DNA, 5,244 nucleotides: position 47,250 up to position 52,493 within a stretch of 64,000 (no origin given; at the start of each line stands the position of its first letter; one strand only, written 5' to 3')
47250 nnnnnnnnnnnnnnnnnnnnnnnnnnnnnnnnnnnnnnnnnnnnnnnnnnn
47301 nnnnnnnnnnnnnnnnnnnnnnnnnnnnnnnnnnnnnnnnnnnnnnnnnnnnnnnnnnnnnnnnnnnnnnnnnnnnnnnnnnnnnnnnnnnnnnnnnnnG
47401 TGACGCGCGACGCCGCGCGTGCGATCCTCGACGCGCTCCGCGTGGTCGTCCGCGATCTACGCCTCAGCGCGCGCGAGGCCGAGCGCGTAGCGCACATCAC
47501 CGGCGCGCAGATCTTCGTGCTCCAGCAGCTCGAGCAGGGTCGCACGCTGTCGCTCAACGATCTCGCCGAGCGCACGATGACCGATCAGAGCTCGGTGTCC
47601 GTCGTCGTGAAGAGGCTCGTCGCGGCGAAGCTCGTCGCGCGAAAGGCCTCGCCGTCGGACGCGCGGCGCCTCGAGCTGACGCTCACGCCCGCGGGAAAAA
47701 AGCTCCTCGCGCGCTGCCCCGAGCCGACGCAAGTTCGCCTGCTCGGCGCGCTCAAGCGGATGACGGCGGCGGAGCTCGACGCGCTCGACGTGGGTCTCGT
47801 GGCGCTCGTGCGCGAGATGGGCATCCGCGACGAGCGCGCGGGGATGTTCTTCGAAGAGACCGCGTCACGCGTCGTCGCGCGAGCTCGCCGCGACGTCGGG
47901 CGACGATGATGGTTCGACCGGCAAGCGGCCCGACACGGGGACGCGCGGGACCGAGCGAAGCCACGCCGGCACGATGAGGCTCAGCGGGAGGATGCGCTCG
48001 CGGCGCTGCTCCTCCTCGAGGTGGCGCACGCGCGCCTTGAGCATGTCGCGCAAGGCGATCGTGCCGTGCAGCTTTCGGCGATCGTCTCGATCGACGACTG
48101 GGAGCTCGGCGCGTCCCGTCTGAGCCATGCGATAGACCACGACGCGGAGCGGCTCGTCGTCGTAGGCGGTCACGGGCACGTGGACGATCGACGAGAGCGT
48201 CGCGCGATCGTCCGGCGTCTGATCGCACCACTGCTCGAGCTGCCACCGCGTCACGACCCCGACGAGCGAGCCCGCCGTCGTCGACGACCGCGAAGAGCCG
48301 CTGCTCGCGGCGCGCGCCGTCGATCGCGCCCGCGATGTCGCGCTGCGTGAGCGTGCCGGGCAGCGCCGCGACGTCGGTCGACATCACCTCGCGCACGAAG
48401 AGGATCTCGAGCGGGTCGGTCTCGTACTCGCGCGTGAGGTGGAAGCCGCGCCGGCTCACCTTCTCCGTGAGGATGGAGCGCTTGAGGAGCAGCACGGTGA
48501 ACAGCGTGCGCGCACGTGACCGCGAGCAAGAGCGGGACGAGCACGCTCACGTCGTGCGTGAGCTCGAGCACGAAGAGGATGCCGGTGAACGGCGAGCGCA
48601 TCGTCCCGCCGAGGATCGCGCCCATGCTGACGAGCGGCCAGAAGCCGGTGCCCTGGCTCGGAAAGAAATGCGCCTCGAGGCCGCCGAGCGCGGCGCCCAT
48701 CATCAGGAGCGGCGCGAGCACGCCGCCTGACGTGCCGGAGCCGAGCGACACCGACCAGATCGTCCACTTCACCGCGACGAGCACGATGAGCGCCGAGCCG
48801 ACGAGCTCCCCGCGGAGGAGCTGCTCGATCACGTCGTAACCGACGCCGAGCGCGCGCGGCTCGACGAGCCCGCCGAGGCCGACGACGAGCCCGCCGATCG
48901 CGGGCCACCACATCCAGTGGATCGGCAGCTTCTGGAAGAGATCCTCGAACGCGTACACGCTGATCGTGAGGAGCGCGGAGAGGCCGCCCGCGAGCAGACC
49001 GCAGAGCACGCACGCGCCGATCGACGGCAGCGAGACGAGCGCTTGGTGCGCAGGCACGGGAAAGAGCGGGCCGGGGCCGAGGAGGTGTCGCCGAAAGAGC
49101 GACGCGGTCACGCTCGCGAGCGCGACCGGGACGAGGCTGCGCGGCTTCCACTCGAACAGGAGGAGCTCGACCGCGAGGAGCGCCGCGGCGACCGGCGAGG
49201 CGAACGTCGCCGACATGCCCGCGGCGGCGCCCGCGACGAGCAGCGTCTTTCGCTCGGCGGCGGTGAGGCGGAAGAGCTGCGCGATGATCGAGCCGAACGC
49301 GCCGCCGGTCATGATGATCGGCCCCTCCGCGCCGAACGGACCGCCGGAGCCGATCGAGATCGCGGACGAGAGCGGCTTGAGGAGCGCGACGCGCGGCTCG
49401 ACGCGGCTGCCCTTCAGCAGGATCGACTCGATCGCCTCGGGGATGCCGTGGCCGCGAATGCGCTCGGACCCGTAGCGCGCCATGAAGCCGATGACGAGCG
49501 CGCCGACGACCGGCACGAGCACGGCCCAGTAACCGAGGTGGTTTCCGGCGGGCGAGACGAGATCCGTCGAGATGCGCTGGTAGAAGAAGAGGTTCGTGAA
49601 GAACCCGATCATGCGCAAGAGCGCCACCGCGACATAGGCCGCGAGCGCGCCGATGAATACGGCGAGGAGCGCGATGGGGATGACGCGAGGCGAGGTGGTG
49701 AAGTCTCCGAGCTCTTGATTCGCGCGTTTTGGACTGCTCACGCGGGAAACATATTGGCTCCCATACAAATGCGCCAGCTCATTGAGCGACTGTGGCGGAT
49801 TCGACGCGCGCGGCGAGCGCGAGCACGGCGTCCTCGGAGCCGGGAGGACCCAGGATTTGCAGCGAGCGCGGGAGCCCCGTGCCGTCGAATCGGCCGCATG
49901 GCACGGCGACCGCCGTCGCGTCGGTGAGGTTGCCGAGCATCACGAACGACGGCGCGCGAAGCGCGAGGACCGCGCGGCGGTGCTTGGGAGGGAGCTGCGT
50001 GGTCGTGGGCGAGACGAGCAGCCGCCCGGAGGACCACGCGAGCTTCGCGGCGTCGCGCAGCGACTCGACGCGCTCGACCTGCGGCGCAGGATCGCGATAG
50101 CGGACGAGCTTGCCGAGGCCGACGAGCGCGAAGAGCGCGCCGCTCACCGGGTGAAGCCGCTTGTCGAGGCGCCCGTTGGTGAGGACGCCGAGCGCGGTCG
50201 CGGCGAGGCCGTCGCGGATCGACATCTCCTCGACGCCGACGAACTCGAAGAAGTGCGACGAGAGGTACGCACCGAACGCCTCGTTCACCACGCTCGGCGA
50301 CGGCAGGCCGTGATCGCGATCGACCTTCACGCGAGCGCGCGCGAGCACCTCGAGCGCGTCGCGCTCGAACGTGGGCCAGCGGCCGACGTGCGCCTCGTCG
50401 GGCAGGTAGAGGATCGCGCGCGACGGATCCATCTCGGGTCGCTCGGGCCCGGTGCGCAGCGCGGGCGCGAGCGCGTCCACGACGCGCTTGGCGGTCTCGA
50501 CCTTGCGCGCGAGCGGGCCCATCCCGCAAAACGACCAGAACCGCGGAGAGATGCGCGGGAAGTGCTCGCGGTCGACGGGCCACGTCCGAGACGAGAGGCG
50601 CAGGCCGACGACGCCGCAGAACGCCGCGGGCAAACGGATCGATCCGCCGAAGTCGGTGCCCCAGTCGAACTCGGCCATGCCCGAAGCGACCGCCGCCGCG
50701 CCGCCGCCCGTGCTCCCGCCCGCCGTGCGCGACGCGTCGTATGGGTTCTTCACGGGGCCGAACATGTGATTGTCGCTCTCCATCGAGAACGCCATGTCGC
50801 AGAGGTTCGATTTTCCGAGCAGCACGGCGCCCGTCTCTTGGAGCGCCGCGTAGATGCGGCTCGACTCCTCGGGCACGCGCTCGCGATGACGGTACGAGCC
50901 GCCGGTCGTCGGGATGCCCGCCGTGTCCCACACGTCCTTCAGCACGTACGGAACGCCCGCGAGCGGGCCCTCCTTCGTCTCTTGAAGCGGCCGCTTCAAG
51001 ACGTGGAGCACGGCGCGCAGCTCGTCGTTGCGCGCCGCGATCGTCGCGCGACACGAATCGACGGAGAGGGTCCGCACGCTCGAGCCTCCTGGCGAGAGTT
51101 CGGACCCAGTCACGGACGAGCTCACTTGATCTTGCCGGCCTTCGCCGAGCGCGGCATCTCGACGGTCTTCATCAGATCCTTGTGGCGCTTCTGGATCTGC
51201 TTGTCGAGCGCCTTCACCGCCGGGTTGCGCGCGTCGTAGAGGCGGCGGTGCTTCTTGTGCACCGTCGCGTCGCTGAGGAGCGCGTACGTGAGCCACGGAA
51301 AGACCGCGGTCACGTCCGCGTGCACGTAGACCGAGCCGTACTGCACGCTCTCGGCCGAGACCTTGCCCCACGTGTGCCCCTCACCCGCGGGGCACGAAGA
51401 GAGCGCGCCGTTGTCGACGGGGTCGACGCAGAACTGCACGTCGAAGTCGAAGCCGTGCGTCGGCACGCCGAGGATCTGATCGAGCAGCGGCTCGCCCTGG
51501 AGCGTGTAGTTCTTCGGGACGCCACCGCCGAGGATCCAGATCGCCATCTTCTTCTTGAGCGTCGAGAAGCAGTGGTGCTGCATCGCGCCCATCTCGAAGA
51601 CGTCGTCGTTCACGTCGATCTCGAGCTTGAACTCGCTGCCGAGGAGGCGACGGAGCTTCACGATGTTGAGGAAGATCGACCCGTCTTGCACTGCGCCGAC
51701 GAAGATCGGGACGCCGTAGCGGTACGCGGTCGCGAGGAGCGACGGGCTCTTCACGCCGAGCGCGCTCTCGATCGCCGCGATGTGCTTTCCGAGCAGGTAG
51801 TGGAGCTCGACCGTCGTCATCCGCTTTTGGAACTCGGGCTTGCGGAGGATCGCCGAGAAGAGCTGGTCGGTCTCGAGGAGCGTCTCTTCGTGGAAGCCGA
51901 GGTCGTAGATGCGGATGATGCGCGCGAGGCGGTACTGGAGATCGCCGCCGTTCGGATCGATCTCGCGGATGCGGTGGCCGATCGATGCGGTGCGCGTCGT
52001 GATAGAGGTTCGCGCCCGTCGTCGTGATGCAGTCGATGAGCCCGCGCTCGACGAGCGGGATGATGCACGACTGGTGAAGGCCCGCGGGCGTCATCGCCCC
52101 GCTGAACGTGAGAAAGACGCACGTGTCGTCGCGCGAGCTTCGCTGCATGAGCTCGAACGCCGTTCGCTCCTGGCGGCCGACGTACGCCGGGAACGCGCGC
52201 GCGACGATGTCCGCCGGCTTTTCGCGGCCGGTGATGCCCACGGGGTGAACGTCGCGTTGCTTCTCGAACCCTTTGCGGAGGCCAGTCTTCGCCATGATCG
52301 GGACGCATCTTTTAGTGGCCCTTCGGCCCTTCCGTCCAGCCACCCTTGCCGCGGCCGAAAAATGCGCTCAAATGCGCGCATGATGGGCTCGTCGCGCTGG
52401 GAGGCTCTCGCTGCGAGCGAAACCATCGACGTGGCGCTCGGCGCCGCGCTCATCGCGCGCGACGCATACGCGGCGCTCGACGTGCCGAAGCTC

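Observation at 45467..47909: Divergent PilZ pair; one PilZ is start-stop coupled to a MarR regulator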

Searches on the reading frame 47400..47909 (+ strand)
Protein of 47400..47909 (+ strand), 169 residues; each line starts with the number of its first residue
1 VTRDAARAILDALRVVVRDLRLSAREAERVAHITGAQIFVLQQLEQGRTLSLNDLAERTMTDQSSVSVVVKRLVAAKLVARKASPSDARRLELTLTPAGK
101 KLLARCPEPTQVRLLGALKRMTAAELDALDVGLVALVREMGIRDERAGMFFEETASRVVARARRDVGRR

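Call 4: search_protein_families(library=pfam, proteins=[window:47400-47909:+], max_evalue=0.01)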
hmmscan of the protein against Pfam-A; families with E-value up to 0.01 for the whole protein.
window:47400-47909:+ (169 aa): 8 families
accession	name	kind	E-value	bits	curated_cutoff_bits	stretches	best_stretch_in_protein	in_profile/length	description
PF12802.13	MarR_2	-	2e-12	47.5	27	1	33-90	3-61/61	MarR family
PF01047.28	MarR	-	4e-11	43.1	24.6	1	33-90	1-58/59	MarR family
PF13463.12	HTH_27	-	7.1e-08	33.1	22.2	1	34-99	2-68/68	Winged helix DNA-binding domain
PF22381.2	Staph_reg_Sar_Rot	-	0.00094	19.7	27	1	32-103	11-82/85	Transcriptional regulator SarA/Rot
PF25212.1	HVO_A0114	-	0.0053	17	27.6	0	32-83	19-70/84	HVO_A0114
PF09339.16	HTH_IclR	-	0.0059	16.8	22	1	41-81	9-50/52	IclR helix-turn-helix domain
PF01638.23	HxlR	-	0.0062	16.8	20.8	0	39-103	9-73/91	HxlR-like helix-turn-helix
PF12840.13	HTH_20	-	0.0081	16.5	27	0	40-80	9-49/51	Helix-turn-helix domain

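Call 5: search_protein_families(library=ncbifam, proteins=[window:47400-47909:+], max_evalue=0.01)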
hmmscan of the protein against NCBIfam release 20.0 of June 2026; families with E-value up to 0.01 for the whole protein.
window:47400-47909:+ (169 aa): 17 families
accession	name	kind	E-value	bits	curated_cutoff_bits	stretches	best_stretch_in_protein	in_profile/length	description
TIGR02337.1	HpaR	equivalog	1.5e-10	41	121.2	1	29-127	22-120/130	homoprotocatechuate degradation operon regulator HpaR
NF053777.1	Saro0803TransReg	equivalog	6.8e-10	38.8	200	1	33-127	35-129/140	Saro_0803 family transcriptional regulator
NF041230.1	BagL_FevM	exception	5.9e-07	29.6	230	1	28-110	33-115/145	MarR family transcriptional regulator BagL/FevM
NF052638.1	TransRegOhrRVib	equivalog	1.5e-06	28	200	1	32-106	34-108/141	transcriptional regulator OhrR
NF052438.1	TransRegRv0880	equivalog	2.4e-06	27.4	220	1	16-131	16-130/143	Rv0880 family HTH-type transcriptional regulator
NF045593.1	bilirub_TF_BilQ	equivalog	2.9e-06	27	125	1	33-106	28-101/135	bilirubin utilization transcriptional regulator BilQ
NF053814.1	teico_TcaR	equivalog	2e-05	24.7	170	1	32-104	35-109/151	MarR family transcriptional regulator TcaR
NF053755.1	MsvR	equivalog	3.9e-05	23.5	220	1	38-95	16-72/236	transcriptional factor MsvR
NF008565.1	PRK11512.1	equivalog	0.00026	21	240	1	32-131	37-137/144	multiple antibiotic resistance transcriptional regulator MarR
NF038251.1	AdcR_fam_Zn_TF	equivalog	0.00049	20.4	175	1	32-101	33-101/143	zinc-dependent MarR family transcriptional regulator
NF047395.1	TransRegLtdR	equivalog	0.0014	18.3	250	1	32-104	49-120/166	transcriptional regulator LdtR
NF033788.1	HTH_metalloreg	subfamily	0.0019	18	55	1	39-82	15-58/77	metalloregulator ArsR/SmtB family transcription factor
NF050133.1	TransRegFabT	equivalog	0.0022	18.3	200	1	39-136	33-130/138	fatty acid biosynthesis transcriptional regulator FabT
NF053606.1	Sta1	subfamily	0.0029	17.7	80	1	34-87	19-72/100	Sta1 family transcriptional regulator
TIGR04472.1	reg_rSAM_mob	hypoth_equivalog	0.0047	16.9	240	1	31-102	27-98/141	radical SAM mobile pair system MarR family transcriptional regulator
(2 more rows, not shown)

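Call 6: find_encoding_contigs(protein=window:47400-47909:+, flank=10000, max_places=6)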
Protein window:47400-47909:+ (169 aa): no gene with exactly this product is on record in the collection.

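Call 8: find_homologous_proteins(query=window:47400-47909:+, max_evalue=0.00001)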
Query window:47400-47909:+ (169 aa): 755 proteins with E <= 0.00001 among 1580 candidates; the best 120 are listed.
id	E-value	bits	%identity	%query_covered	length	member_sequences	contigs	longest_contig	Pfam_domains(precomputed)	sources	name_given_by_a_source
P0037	1.1e-93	329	100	100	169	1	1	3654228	PF01047.29,PF13463.13,PF12802.14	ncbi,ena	-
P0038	1.7e-72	260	83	92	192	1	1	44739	PF01047.29,PF13463.13,PF12802.14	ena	-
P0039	4.9e-69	249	83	93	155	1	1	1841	PF01047.29,PF13463.13,PF12802.14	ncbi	-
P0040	2.5e-68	247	83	89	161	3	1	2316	PF01047.29,PF13463.13,PF12802.14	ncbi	-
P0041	1.5e-61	225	75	91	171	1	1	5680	PF01047.29,PF12802.14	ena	-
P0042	5.2e-61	223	72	96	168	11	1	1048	PF01047.29,PF13463.13,PF12802.14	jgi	jgi:DNA-binding MarR family transcriptional regulator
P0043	1.1e-60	222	72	92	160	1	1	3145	PF01047.29,PF13463.13,PF12802.14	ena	-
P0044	2.0e-60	221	72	95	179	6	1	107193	PF01047.29,PF12802.14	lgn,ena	-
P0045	3.6e-60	220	74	95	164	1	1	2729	PF01047.29,PF12802.14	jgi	jgi:DNA-binding MarR family transcriptional regulator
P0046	2.1e-59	218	73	91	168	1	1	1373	PF01047.29,PF12802.14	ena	-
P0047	2.7e-59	217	73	93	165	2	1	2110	PF01047.29,PF12840.14,PF13463.13,PF12802.14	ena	-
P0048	4.8e-59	216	70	93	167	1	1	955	PF01047.29,PF12802.14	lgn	-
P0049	7.0e-58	213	70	96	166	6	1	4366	PF01047.29,PF13463.13,PF12802.14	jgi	-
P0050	2.2e-57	211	70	93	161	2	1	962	PF01047.29,PF12840.14,PF13463.13,PF12802.14,PF22381.3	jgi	-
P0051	3.5e-57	210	74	89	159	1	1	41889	PF01047.29,PF12840.14,PF13463.13,PF12802.14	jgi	jgi:DNA-binding MarR family transcriptional regulator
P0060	3.1e-52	194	69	92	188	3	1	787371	PF01047.29,PF13463.13,PF12802.14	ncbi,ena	-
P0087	8.5e-51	190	62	95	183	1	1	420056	PF01047.29,PF12802.14,PF22381.3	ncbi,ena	-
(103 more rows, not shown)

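Call 9: find_encoding_contigs(protein=P0037, flank=10000, max_places=3)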
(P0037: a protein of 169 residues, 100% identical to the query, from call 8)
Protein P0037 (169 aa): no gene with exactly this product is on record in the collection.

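Call 21: find_related_loci(query=A2, collection=metagenome_contigs, flank=5000)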
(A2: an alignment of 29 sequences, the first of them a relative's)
Query A2 (169 aa) in metagenome_contigs; peptide patterns used: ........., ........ (x = any residue, [..] = any of these).
600 stretches matched a pattern (row limit reached: there are more); 484 encode a relative of the query (tblastn E <= 1e-3); the best 80 are kept; 80 distinct loci.
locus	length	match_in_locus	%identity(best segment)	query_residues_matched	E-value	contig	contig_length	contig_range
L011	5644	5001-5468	76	7-164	6e-64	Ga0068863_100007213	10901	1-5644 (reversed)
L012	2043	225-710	71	1-163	1e-63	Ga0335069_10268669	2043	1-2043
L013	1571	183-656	72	7-164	9e-64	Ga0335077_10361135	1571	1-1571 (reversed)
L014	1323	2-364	83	2-122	4e-63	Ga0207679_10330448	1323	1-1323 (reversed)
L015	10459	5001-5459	67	3-155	2e-59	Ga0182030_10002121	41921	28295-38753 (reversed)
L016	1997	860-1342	63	7-167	9e-60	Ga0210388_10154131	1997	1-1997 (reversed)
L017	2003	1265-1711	68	7-155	3e-59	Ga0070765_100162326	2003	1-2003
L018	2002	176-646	64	7-163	4e-59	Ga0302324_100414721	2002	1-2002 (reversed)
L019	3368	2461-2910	69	7-156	1e-57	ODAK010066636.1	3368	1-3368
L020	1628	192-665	66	7-164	1e-59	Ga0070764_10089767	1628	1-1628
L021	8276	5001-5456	65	4-155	1e-57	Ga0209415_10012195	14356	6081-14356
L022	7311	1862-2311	65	4-153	5e-57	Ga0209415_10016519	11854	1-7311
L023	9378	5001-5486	62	3-164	8e-57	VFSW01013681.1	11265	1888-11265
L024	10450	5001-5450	65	4-153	9e-57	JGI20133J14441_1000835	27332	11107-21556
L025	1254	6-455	65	7-156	7e-60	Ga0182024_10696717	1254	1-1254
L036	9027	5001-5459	65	4-156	1e-51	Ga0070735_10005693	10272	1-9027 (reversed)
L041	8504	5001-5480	61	7-169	2e-50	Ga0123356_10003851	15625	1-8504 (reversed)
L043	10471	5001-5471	62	4-160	9e-48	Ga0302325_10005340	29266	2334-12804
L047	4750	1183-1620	62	7-152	1e-43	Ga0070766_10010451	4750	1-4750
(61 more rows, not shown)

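Call 24: find_encoding_contigs(protein=P0060, flank=5000, max_places=1)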
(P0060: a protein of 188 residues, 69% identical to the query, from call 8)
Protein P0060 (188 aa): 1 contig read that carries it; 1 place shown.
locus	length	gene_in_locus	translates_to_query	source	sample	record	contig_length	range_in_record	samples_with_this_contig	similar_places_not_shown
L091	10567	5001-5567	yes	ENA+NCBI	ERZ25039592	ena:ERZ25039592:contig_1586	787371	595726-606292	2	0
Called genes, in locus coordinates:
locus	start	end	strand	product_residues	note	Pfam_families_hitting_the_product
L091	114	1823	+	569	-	PF05157:MshEN, PF00437:T2SSE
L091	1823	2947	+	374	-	PF00437:T2SSE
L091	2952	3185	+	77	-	-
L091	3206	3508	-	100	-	PF01272:GreA_GreB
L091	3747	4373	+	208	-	PF01812:5-FTHF_cyc-lig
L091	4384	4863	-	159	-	PF01475:FUR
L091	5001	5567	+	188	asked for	PF12802:MarR_2, PF01047:MarR, PF13463:HTH_27 (weak)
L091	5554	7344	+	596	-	PF00654:Voltage_CLC, PF00571:CBS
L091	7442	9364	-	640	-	-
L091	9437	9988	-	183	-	-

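Call 25: find_encoding_contigs(protein=P0087, flank=5000, max_places=1)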
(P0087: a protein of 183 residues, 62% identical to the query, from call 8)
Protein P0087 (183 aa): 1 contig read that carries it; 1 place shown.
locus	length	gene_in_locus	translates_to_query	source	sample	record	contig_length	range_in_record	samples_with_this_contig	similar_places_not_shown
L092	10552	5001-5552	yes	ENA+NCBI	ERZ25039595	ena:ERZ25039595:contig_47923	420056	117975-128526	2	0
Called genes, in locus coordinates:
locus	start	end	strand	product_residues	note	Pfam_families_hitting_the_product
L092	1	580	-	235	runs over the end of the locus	-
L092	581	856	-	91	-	-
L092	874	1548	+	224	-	-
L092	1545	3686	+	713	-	PF14238:DUF4340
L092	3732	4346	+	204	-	PF01812:5-FTHF_cyc-lig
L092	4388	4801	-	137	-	PF01475:FUR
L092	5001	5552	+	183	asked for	PF22381:Staph_reg_Sar_Rot (weak), PF12802:MarR_2, PF01047:MarR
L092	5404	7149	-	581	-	PF00512:HisKA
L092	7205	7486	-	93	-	-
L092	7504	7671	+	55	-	-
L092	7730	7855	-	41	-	-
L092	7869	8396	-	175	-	PF13801:Metal_resist (weak)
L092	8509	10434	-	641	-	PF00069:Pkinase, PF07714:PK_Tyr_Ser-Thr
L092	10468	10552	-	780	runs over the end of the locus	PF09364:XFP_N, PF03894:XFP, PF09363:XFP_C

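Call 26: find_encoding_contigs(protein=P0044, flank=5000, max_places=1)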
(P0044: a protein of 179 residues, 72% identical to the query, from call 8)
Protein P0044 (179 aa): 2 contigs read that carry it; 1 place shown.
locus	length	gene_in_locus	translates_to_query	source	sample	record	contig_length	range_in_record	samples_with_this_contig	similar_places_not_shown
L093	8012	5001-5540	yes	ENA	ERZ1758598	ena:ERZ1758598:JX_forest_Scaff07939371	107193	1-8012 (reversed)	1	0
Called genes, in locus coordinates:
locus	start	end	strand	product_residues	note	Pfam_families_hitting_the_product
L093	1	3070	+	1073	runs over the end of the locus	PF08448:PAS_4 (faint), PF00512:HisKA, PF02518:HATPase_c, PF00072:Response_reg, PF13188:PAS_8 (weak), PF00512:HisKA, PF02518:HATPase_c, PF00072:Response_reg, +1 more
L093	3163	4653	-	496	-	-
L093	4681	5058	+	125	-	PF07238:PilZ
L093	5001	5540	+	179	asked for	PF12802:MarR_2, PF01047:MarR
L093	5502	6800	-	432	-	PF01425:Amidase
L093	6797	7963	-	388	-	PF01916:DS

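Call 71: search_protein_families(library=pfam, proteins=[L015:4343-4879:-, L041:4306-4842:-, L036:5488-7347:+, L017:508-1023:-], max_evalue=0.01)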
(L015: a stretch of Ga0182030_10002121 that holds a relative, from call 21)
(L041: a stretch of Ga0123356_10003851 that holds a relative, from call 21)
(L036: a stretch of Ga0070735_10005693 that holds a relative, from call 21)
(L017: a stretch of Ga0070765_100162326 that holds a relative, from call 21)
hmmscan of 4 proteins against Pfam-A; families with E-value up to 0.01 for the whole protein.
L015:4343-4879:- (178 aa): 1 family
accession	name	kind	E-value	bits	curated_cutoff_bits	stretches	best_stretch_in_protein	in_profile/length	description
PF01475.25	FUR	-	2.9e-36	124.7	23.1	1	43-163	1-121/121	Ferric uptake regulator family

L041:4306-4842:- (178 aa): 1 family
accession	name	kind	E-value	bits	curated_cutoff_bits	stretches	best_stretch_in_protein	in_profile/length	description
PF01475.25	FUR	-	1.8e-36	125.4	23.1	1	43-163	1-121/121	Ferric uptake regulator family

L036:5488-7347:+ (619 aa): 2 families
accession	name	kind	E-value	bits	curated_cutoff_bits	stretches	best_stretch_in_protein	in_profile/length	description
PF00654.25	Voltage_CLC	-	2.2e-80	270.9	24.8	1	95-435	1-345/346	Voltage gated chloride channel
PF00571.33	CBS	-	8.9e-23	80.8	24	2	534-587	2-53/57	CBS domain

L017:508-1023:- (171 aa): 1 family
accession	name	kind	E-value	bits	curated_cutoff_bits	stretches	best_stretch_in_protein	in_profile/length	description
PF01475.25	FUR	-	2.1e-37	128.4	23.1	1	37-157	1-121/121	Ferric uptake regulator family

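Call 76: search_protein_families(library=pfam, proteins=[L043:4934-7372:+, L047:1110-3557:+], max_evalue=0.001)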
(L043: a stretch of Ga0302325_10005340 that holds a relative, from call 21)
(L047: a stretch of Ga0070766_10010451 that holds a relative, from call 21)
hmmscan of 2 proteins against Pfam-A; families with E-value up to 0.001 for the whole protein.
L043:4934-7372:+ (812 aa): 2 families
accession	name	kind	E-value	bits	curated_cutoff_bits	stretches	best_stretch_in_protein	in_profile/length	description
PF00654.25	Voltage_CLC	-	1.9e-76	257.9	24.8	1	280-620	1-345/346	Voltage gated chloride channel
PF00571.33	CBS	-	7.9e-19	68.2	24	2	721-776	1-54/57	CBS domain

L047:1110-3557:+ (815 aa): 2 families
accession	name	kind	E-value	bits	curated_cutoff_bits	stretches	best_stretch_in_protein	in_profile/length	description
PF00654.25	Voltage_CLC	-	5.5e-76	256.4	24.8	1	279-619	1-345/346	Voltage gated chloride channel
PF00571.33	CBS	-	1.1e-21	77.3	24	2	721-776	1-54/57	CBS domain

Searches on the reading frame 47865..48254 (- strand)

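Call 4: search_protein_families(library=pfam, proteins=[window:47865-48254:-], max_evalue=0.01)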
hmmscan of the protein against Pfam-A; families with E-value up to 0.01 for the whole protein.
window:47865-48254:- (129 aa): 1 family
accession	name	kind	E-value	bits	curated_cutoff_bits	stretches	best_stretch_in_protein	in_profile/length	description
PF00571.33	CBS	-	2.9e-07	31.2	24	1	27-75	9-55/57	CBS domain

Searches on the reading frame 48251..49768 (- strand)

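Call 4: search_protein_families(library=pfam, proteins=[window:48251-49768:-], max_evalue=0.01)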
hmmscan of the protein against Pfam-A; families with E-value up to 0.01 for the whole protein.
window:48251-49768:- (505 aa): 1 family
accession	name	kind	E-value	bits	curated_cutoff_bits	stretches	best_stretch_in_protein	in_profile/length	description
PF00654.25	Voltage_CLC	-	5.6e-81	272.8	24.8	1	89-424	1-345/346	Voltage gated chloride channel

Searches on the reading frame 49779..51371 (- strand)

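Call 49: search_protein_families(library=pfam, proteins=[window:49779-51371:-], max_evalue=0.001)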
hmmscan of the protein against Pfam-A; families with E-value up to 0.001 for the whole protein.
window:49779-51371:- (530 aa): 1 family
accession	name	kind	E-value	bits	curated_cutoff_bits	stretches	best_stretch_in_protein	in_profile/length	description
PF01425.27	Amidase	-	5e-59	201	27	2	116-304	26-209/445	Amidase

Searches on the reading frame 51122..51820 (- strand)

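Call 74: search_protein_families(library=pfam, proteins=[window:51122-51820:-], max_evalue=0.001)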
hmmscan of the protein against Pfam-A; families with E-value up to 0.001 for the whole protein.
window:51122-51820:- (232 aa): 1 family
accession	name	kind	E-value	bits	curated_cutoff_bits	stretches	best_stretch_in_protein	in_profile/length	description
PF01916.23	DS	-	1.9e-29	103.3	27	1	2-179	134-286/288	Deoxyhypusine synthase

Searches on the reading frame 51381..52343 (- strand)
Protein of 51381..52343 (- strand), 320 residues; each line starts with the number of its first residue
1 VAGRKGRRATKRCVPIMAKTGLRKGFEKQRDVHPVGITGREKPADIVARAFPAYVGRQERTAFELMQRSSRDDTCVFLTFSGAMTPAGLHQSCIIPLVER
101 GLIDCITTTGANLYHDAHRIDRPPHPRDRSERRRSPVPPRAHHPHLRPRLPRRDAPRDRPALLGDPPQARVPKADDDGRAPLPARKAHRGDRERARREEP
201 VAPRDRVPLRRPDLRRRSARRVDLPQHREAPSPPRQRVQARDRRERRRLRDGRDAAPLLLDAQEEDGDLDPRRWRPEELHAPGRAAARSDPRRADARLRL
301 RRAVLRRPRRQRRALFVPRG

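Call 74: search_protein_families(library=pfam, proteins=[window:51381-52343:-], max_evalue=0.001)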
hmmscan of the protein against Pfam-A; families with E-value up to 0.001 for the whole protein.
window:51381-52343:- (320 aa): 1 family
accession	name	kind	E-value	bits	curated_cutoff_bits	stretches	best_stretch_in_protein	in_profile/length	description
PF01916.23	DS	-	7.6e-12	45.5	27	1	53-120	10-77/288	Deoxyhypusine synthase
